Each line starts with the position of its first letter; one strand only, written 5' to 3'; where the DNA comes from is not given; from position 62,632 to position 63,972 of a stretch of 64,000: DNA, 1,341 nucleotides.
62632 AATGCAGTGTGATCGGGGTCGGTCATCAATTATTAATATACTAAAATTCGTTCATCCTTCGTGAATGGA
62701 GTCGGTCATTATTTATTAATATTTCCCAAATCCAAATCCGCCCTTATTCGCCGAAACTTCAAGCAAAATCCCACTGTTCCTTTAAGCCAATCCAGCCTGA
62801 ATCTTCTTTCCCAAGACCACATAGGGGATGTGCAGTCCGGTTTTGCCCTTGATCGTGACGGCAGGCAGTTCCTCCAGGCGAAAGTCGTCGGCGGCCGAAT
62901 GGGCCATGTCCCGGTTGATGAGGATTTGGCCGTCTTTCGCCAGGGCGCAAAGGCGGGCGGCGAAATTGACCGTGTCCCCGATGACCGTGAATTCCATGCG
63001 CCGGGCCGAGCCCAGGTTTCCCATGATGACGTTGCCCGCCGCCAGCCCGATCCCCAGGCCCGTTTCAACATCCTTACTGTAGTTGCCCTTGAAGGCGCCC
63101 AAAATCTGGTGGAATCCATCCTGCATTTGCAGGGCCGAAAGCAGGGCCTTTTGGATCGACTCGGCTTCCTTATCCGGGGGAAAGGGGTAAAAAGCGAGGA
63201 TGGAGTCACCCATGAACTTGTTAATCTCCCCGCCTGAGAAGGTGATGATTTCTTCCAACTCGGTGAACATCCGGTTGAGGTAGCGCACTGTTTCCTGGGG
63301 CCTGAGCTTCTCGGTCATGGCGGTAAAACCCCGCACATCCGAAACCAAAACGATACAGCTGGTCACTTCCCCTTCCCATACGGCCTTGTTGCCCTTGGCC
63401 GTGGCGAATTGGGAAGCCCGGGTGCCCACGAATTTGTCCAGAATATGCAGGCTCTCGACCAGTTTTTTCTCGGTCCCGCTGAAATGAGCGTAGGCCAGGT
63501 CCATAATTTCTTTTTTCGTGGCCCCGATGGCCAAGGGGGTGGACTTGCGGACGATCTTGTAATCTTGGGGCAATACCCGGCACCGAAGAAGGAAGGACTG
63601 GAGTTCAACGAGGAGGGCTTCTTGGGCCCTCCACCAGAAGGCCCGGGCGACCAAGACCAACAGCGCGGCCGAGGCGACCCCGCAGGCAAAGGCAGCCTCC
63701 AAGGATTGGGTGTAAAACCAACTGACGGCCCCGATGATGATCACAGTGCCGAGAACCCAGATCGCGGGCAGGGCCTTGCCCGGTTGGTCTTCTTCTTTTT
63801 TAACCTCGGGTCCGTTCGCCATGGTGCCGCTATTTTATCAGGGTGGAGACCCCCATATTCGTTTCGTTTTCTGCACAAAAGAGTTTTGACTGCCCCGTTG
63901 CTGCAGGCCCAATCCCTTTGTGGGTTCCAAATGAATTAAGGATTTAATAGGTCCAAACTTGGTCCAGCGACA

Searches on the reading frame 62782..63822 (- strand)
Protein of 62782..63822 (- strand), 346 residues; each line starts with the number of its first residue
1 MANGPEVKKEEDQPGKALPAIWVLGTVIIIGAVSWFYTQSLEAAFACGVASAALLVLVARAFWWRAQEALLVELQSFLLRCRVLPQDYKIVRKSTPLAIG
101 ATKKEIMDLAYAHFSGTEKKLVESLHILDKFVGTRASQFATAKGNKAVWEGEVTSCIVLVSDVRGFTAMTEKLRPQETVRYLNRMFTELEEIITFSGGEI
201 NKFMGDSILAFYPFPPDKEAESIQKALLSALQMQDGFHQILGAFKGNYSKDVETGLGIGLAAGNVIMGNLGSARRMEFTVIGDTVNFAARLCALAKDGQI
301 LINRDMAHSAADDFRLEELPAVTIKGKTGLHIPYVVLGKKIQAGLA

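Call 68: search_protein_families(library=pfam, proteins=[window:62782-63822:-], max_evalue=0.001)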
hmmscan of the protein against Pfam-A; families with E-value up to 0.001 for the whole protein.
window:62782-63822:- (346 aa): 1 family
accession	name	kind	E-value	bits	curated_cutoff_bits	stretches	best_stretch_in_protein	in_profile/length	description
PF00211.25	Guanylate_cyc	-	6e-19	68.8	21.9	1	155-330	8-176/183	Adenylate and Guanylate cyclase catalytic domain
